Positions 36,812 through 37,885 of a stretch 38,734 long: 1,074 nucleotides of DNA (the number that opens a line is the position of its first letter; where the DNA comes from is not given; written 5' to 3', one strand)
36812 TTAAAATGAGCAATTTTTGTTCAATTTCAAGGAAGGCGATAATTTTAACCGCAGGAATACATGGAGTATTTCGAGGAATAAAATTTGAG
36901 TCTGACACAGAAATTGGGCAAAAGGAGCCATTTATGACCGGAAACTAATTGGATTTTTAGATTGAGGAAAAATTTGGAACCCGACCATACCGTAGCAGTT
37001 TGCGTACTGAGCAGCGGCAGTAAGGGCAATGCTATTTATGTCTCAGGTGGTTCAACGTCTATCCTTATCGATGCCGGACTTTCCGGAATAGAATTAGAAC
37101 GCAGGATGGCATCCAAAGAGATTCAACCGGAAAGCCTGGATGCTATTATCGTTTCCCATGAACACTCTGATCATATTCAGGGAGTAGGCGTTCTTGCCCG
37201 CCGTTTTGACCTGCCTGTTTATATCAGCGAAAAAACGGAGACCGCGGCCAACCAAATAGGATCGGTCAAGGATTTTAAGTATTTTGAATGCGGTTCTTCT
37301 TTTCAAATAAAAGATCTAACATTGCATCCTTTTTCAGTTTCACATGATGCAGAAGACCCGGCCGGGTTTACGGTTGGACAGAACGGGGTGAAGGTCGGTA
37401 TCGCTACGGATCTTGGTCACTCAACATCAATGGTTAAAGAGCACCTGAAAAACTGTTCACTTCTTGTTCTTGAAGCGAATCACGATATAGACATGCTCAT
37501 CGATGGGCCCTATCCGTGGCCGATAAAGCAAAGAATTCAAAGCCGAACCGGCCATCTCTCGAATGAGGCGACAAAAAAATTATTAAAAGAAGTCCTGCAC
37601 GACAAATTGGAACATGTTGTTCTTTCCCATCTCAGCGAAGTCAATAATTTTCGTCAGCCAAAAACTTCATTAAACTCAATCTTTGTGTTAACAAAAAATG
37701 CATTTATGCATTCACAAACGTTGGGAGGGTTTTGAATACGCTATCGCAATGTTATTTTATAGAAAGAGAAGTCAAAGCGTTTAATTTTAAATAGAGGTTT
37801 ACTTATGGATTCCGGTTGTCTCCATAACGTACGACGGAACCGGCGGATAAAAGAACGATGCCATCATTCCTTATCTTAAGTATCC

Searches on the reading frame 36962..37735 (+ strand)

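Call 50: search_protein_families(library=pfam, proteins=[window:36962-37735:+], max_evalue=0.0001)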
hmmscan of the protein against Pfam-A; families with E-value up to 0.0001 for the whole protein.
window:36962-37735:+ (257 aa): 2 families
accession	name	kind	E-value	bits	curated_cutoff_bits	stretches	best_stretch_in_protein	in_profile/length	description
PF12706.13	Lactamase_B_2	-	1.7e-20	73.9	27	1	33-212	2-191/200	Beta-lactamase superfamily domain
PF00753.33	Lactamase_B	-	2.4e-16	60.7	22.7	1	22-166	6-143/196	Metallo-beta-lactamase superfamily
